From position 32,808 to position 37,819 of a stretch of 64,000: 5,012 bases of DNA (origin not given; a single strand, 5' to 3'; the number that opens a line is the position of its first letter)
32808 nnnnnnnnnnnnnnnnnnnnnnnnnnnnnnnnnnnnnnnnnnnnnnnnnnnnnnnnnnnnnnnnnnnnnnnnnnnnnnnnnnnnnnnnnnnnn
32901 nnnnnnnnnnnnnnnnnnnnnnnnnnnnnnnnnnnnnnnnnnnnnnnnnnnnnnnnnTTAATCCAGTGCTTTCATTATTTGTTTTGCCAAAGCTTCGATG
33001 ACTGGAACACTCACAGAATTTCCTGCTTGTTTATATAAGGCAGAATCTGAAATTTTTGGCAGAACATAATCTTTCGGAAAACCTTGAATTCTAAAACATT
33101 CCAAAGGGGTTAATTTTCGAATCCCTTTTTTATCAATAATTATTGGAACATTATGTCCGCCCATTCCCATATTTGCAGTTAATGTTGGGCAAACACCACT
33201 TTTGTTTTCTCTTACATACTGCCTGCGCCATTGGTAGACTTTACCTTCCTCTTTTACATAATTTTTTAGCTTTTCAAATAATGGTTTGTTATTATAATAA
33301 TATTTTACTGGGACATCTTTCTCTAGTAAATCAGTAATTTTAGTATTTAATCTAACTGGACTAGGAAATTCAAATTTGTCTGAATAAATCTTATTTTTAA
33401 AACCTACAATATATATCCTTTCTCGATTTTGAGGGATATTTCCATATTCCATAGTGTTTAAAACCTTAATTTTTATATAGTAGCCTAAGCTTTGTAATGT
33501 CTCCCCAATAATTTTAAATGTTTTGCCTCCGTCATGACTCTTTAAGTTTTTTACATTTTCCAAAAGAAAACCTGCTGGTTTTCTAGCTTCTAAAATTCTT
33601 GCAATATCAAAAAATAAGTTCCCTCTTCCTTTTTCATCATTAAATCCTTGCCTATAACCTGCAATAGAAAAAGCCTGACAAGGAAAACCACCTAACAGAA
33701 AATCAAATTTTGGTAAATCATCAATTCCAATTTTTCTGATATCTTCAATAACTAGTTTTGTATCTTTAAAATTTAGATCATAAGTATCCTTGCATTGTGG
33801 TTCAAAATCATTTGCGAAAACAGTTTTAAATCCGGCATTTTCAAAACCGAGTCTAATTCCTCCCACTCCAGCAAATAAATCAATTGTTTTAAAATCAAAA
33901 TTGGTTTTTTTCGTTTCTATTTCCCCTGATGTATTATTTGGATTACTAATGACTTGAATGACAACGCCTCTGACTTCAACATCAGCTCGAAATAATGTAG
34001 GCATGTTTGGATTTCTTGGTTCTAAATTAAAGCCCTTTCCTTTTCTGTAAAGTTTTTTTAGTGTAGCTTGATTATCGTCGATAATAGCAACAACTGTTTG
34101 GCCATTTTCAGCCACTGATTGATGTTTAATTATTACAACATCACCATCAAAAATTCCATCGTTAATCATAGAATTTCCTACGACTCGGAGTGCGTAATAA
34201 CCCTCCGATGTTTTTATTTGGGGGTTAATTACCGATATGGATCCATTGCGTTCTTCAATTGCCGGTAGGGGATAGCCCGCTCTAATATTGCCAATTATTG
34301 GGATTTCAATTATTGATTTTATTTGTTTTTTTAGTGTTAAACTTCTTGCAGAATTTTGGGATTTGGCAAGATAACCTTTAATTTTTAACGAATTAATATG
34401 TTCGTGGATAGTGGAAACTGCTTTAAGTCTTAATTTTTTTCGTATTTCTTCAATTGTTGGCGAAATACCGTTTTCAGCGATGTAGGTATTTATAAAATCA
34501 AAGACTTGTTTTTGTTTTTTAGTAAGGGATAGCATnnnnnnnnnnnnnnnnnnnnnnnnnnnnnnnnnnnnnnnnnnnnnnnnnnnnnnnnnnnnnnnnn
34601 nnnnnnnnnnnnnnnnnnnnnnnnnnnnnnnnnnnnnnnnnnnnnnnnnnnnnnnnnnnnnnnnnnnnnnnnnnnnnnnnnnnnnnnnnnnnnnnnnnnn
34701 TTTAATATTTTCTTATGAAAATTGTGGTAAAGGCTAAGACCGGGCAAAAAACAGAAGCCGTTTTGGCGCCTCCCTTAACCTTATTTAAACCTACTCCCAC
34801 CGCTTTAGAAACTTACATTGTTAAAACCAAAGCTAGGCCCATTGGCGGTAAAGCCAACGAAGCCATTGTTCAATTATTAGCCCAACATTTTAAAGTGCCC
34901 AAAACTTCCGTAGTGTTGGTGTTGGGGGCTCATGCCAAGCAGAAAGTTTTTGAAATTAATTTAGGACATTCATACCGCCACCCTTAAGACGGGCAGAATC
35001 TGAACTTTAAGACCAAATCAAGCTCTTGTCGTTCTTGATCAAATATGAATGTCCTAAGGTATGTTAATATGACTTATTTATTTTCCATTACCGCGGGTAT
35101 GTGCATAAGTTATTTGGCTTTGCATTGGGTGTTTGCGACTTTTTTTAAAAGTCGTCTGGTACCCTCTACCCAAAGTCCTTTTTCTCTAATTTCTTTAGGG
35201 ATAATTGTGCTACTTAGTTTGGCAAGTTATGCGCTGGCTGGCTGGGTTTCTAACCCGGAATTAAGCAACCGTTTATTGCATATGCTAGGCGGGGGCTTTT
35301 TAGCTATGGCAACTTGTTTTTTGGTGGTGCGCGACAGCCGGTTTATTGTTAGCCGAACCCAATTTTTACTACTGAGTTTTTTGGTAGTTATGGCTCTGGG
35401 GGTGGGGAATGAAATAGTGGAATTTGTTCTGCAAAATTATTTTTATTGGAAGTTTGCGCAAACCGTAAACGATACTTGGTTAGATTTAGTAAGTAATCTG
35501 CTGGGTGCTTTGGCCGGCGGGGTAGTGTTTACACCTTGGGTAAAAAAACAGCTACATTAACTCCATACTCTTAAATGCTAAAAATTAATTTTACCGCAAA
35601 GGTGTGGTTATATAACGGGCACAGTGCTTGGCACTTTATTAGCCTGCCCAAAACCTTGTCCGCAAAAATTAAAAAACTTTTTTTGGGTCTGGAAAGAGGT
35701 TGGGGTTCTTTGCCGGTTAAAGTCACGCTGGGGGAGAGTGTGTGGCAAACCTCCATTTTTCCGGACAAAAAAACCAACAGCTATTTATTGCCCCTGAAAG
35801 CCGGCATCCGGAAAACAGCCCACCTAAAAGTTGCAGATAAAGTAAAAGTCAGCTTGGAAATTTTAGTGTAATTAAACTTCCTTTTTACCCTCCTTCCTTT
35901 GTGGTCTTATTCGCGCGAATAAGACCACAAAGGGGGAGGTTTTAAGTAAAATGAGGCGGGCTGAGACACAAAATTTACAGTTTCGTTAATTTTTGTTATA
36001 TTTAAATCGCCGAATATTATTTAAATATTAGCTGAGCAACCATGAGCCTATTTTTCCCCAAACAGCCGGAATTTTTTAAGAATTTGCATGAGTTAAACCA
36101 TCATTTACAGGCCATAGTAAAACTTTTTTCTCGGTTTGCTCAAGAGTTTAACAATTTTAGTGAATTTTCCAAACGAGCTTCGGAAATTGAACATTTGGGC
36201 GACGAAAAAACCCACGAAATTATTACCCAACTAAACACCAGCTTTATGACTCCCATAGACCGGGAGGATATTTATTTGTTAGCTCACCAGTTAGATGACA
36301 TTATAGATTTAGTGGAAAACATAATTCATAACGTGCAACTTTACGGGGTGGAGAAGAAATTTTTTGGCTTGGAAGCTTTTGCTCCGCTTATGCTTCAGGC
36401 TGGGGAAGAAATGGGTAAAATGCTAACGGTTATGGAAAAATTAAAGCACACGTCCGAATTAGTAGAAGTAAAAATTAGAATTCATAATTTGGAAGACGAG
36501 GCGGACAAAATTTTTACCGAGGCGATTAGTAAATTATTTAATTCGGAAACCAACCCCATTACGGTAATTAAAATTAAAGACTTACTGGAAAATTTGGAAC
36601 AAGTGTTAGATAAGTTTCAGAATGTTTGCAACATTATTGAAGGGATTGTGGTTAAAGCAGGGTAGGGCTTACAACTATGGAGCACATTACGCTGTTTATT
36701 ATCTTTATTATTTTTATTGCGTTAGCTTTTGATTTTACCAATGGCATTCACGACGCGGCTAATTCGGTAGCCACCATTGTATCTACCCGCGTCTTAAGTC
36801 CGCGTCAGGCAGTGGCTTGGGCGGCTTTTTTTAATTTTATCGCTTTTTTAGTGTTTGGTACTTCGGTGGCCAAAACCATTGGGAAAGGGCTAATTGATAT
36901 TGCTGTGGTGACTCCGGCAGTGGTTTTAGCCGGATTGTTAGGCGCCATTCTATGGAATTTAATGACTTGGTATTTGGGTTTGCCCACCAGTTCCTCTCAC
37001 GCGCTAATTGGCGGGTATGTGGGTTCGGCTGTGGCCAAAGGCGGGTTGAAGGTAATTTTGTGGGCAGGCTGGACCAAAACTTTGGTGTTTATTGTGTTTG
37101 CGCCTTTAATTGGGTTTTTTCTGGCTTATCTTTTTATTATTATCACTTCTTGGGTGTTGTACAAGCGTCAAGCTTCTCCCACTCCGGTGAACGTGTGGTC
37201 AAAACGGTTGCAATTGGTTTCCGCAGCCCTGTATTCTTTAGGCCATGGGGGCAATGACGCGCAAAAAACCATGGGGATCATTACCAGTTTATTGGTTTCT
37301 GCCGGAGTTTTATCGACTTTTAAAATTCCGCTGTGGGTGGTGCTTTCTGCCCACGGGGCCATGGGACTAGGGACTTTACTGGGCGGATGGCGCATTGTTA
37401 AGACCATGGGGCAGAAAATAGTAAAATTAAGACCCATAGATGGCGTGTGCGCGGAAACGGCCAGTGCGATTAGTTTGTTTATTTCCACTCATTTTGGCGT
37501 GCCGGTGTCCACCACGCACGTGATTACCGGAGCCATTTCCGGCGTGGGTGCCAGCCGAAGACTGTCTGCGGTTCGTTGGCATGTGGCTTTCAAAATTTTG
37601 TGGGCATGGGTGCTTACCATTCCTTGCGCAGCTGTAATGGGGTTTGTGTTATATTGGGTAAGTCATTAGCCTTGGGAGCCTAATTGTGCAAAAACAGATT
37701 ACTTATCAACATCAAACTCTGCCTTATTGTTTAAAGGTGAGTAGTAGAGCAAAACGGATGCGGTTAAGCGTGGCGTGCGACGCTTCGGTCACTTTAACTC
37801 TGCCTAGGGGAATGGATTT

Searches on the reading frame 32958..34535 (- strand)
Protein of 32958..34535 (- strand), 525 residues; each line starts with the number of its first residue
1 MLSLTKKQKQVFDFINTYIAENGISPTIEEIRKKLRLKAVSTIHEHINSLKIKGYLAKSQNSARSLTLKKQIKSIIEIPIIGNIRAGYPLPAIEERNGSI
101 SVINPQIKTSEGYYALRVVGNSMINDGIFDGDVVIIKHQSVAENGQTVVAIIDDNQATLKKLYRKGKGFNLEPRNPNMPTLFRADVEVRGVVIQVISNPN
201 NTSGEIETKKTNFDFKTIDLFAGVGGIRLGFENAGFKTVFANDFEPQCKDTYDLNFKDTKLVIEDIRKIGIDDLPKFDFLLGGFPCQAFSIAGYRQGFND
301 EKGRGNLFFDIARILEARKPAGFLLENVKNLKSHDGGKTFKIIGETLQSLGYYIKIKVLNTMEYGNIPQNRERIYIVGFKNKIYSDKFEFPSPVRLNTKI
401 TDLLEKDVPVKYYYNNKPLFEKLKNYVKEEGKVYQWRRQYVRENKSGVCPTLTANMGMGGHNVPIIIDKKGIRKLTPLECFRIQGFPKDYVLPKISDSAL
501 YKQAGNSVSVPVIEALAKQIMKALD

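Call 105: search_protein_families(library=pfam, proteins=[window:32958-34535:-], max_evalue=0.00001)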
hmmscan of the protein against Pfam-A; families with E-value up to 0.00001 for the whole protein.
window:32958-34535:- (525 aa): 3 families
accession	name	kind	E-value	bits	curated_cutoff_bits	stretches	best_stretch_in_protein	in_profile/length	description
PF00145.23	DNA_methylase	-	8.4e-92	308.5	22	1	215-522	1-324/324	C-5 cytosine-specific DNA methylase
PF00717.28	Peptidase_S24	-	5.1e-27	94.3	23.3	1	79-193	1-116/116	Peptidase S24-like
PF01726.22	LexA_DNA_bind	-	2.5e-15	56.4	23.7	1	1-64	1-64/65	LexA DNA binding domain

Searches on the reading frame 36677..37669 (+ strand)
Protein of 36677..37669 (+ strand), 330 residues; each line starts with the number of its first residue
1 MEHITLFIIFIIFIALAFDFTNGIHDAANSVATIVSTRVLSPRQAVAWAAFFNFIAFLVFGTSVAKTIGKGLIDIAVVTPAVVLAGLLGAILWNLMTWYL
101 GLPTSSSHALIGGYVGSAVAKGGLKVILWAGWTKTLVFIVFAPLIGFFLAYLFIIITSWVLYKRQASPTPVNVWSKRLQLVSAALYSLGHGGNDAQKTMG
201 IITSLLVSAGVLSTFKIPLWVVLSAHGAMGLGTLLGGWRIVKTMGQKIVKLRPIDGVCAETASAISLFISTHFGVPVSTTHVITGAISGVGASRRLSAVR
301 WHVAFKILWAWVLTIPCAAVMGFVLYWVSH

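Call 105: search_protein_families(library=pfam, proteins=[window:36677-37669:+], max_evalue=0.00001)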
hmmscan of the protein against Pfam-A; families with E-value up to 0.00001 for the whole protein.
window:36677-37669:+ (330 aa): 1 family
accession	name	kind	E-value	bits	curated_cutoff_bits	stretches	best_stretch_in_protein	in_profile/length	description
PF01384.25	PHO4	-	4.2e-95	319.1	33.7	1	22-322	1-350/350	Phosphate transporter family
